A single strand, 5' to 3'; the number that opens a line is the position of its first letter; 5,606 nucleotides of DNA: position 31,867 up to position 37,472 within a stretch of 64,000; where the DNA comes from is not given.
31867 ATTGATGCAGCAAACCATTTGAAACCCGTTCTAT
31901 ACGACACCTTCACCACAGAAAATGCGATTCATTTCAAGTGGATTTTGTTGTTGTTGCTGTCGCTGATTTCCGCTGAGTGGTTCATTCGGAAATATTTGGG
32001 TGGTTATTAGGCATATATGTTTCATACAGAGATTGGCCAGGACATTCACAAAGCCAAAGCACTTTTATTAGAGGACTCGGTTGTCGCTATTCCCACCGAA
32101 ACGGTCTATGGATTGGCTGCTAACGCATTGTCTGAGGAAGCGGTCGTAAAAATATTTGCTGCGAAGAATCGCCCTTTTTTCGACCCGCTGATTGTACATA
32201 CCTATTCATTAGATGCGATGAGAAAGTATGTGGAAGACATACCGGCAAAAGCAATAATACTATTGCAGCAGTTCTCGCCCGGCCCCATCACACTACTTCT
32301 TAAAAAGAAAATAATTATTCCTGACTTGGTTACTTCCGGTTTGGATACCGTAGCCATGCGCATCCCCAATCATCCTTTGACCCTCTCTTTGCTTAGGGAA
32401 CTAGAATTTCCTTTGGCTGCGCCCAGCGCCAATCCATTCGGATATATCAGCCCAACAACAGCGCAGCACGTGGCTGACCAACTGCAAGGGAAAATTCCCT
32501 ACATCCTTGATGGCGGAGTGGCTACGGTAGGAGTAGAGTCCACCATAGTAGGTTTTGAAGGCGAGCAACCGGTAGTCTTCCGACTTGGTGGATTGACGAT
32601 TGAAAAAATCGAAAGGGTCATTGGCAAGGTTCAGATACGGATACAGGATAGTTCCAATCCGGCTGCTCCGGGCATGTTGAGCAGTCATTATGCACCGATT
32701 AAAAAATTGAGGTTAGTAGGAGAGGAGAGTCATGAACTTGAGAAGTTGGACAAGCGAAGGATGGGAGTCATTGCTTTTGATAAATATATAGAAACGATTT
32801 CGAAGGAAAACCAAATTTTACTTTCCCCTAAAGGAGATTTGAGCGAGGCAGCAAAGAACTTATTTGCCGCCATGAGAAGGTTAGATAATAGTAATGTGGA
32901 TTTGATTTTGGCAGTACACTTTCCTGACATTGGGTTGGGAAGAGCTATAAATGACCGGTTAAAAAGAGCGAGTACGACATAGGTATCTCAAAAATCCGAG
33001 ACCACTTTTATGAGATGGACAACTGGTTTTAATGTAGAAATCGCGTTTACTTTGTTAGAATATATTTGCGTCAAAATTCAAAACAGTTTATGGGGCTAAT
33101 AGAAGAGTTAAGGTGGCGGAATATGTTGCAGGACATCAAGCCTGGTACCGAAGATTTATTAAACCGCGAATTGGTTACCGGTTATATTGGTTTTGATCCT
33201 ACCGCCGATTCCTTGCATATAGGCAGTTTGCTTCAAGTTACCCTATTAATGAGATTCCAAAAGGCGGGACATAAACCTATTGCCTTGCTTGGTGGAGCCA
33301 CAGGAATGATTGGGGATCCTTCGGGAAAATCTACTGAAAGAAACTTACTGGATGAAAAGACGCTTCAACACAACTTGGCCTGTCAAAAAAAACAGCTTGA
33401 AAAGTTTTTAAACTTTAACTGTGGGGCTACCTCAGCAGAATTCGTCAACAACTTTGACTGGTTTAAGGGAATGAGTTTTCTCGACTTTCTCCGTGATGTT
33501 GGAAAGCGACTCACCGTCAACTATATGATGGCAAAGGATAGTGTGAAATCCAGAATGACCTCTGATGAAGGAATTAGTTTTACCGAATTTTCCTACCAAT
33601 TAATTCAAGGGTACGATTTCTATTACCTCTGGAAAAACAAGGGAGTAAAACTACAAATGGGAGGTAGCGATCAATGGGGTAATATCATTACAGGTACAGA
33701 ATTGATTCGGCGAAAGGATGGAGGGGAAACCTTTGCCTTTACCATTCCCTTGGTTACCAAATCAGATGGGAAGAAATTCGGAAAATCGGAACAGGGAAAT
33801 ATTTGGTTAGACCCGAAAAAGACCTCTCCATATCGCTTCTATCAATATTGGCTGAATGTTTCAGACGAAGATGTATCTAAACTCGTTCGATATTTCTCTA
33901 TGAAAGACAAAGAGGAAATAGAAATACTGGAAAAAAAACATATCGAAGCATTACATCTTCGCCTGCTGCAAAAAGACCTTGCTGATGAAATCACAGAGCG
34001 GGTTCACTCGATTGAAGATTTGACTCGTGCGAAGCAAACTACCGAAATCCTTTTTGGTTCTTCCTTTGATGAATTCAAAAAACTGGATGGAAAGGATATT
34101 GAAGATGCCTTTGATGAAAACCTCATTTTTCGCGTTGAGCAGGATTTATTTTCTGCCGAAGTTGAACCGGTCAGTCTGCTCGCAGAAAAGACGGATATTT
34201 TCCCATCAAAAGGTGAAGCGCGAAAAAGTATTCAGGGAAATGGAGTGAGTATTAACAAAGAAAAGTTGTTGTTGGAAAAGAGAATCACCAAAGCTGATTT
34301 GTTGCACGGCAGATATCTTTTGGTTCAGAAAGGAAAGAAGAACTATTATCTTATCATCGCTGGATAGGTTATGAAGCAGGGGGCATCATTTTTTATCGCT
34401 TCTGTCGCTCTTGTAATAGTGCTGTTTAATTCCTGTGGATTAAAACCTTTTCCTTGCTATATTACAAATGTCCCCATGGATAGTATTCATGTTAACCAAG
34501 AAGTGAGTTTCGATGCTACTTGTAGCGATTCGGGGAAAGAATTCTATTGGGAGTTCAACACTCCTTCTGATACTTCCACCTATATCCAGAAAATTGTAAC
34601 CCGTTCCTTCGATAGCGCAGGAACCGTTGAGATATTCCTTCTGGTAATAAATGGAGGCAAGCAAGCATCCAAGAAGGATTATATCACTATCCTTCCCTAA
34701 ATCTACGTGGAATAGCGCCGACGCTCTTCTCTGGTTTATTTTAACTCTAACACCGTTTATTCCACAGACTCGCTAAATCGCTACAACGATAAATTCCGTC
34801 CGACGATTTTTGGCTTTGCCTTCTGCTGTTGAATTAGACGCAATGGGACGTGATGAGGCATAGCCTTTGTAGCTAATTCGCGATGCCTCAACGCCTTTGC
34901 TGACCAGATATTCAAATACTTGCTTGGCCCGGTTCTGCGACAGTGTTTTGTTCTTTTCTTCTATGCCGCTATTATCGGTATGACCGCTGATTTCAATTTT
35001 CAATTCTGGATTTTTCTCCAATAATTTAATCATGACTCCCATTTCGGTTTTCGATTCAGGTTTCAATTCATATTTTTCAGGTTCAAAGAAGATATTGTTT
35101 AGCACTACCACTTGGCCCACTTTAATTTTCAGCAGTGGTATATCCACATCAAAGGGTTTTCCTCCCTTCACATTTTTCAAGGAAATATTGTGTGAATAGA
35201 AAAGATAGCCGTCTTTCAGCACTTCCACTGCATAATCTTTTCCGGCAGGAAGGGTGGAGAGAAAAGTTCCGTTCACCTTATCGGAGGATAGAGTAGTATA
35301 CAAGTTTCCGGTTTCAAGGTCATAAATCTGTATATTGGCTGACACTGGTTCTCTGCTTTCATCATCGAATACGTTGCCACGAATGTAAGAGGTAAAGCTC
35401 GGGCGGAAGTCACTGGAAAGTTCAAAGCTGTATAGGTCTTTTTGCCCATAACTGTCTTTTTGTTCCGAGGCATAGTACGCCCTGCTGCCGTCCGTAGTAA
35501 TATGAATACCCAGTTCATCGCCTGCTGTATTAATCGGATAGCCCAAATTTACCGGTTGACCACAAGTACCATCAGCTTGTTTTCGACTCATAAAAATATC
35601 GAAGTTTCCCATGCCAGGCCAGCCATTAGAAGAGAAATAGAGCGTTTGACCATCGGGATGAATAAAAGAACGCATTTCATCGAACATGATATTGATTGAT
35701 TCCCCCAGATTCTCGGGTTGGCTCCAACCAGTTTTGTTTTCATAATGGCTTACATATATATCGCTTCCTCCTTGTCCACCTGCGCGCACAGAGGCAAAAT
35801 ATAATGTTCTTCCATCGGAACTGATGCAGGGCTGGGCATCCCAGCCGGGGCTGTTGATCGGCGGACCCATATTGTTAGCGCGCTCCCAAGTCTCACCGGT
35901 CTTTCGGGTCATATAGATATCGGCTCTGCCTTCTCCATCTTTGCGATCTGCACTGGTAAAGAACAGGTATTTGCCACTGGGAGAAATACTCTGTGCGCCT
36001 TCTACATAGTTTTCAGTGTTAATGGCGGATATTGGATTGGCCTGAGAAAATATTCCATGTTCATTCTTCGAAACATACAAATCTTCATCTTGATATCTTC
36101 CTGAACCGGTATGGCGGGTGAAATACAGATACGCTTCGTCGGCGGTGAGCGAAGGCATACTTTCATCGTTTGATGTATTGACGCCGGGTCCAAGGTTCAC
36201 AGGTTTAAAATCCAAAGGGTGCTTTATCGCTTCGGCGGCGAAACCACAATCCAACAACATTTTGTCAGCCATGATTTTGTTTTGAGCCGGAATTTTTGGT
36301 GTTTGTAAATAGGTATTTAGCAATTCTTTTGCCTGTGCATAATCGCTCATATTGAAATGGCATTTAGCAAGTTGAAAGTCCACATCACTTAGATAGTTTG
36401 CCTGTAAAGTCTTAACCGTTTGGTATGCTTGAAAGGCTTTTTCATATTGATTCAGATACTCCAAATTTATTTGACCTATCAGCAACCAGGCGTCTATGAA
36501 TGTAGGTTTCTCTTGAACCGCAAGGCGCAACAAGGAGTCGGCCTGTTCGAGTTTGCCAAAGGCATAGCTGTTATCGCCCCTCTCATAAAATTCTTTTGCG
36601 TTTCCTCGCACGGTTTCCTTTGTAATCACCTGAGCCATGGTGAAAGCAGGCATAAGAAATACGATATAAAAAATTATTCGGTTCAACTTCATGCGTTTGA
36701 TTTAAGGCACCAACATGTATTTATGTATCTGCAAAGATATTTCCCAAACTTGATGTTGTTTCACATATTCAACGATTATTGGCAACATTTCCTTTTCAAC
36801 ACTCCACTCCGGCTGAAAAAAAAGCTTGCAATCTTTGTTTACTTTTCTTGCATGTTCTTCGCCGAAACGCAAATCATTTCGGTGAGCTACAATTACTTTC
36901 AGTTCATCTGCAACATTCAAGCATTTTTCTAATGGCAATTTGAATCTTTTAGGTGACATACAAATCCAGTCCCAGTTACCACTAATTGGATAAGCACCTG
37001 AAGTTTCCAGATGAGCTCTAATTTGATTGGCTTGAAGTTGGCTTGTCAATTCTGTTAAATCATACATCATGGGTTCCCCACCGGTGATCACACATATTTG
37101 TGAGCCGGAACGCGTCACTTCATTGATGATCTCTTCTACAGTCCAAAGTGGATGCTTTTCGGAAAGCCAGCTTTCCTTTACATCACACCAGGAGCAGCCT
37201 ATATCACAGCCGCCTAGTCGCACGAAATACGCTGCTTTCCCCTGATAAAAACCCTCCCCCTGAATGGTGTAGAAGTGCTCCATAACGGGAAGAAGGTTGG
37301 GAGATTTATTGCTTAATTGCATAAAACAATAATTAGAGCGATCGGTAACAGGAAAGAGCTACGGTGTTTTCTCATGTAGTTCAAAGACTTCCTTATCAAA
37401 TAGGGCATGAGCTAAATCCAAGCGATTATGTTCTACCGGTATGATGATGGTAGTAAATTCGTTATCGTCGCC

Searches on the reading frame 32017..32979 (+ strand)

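Call 14: search_protein_families(library=pfam, proteins=[window:32017-32979:+], max_evalue=0.01)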
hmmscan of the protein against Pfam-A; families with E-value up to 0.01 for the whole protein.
window:32017-32979:+ (321 aa): 2 families
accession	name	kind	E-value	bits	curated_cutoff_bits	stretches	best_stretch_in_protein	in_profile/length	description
PF01300.24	Sua5_yciO_yrdC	-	4.6e-54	183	25.1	1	17-191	3-178/178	Telomere recombination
PF03481.19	Sua5_C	-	3.2e-29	102.6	22.9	1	194-319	2-135/136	Threonylcarbamoyl-AMP synthase, C-terminal domain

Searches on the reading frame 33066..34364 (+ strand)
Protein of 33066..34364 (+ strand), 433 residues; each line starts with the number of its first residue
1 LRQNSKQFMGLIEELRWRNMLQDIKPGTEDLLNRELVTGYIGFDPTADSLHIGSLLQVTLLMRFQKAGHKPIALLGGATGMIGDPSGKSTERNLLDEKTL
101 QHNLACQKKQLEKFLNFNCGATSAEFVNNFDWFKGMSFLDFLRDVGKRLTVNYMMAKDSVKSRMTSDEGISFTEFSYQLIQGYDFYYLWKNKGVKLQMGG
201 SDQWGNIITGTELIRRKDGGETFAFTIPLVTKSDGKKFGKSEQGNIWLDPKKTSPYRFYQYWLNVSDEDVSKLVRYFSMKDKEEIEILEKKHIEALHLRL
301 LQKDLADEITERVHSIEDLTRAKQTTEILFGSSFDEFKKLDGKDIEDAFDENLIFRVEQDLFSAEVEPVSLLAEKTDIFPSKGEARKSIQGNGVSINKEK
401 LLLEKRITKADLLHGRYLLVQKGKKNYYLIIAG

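Call 14: search_protein_families(library=pfam, proteins=[window:33066-34364:+], max_evalue=0.01)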
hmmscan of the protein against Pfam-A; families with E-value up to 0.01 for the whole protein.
window:33066-34364:+ (433 aa): 2 families
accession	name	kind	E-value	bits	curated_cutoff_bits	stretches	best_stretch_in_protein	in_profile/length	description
PF00579.31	tRNA-synt_1b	-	1.4e-78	264.7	21.1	1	37-330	6-291/292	tRNA synthetases class I (W and Y)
PF22421.1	SYY_C-terminal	-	3.1e-13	49.9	27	1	365-430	18-83/83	Tyrosine--tRNA ligase SYY-like C-terminal domain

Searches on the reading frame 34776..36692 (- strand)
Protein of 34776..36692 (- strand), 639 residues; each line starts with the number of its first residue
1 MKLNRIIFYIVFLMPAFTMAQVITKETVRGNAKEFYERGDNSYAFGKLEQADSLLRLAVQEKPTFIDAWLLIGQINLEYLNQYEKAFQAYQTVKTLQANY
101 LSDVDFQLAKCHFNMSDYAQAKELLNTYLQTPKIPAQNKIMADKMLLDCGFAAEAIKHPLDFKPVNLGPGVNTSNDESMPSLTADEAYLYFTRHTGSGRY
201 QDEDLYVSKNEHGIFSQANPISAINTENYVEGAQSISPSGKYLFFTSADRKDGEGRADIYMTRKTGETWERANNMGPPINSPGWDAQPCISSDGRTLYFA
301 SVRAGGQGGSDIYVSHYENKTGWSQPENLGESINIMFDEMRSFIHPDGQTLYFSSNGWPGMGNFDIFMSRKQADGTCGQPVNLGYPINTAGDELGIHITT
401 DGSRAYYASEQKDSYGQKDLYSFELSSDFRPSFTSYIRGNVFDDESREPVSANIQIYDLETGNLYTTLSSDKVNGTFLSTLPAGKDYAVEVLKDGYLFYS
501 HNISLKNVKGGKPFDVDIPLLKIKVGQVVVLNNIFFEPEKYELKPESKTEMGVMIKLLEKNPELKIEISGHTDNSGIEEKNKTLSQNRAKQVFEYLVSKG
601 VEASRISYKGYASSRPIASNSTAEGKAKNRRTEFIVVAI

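Call 14: search_protein_families(library=pfam, proteins=[window:34776-36692:-], max_evalue=0.01)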
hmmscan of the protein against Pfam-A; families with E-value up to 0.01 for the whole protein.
window:34776-36692:- (639 aa): 12 families
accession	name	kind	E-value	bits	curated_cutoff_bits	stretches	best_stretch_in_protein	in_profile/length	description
PF07676.18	PD40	-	9.7e-26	89.6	20.9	2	276-314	2-38/38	WD40-like Beta Propeller Repeat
PF00691.25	OmpA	-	4.2e-25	88.4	27.2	1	535-630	1-98/98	OmpA family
PF14559.12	TPR_19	-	1e-05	26.2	25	0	82-129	6-52/68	Tetratricopeptide repeat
PF13174.12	TPR_6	-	2.2e-05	25.2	26.3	0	104-130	2-28/33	Tetratricopeptide repeat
PF25063.1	ARM_TT21_C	-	9.9e-05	22.7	35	1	45-130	108-192/209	Tetratricopeptide repeat protein 21 C-terminal ARM domain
PF05359.17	DUF748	-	0.00015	20.4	50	0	531-574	878-921/1037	Domain of Unknown Function (DUF748)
PF12895.13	ANAPC3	-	0.00046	20.8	27.2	0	106-157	27-77/82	Anaphase-promoting complex, cyclosome, subunit 3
PF25060.1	ARM_TT21_2nd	-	0.0013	18.8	27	0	42-78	232-268/270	Tetratricopeptide repeat protein 21 second ARM domain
PF23914.1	TPR_CcmH_CycH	-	0.0016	18.8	42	1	55-131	39-116/158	Cytochrome c-type biogenesis protein H TPR domain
PF13620.12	CarboxypepD_reg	-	0.0054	17.5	32.3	0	437-501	2-64/82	Carboxypeptidase regulatory-like domain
PF07719.23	TPR_2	-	0.0061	17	27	0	106-129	5-28/34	Tetratricopeptide repeat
PF13181.12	TPR_8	-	0.0066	17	25.7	0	67-99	2-33/34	Tetratricopeptide repeat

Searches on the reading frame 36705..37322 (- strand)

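Call 14: search_protein_families(library=pfam, proteins=[window:36705-37322:-], max_evalue=0.01)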
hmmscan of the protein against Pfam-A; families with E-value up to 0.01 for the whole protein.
window:36705-37322:- (206 aa): 2 families
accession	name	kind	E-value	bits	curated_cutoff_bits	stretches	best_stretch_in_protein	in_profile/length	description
PF04055.27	Radical_SAM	-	5.9e-10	40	29.5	1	37-111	5-88/166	Radical SAM superfamily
PF13353.11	Fer4_12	-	1.2e-05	26.1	22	1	21-95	2-73/137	4Fe-4S single cluster domain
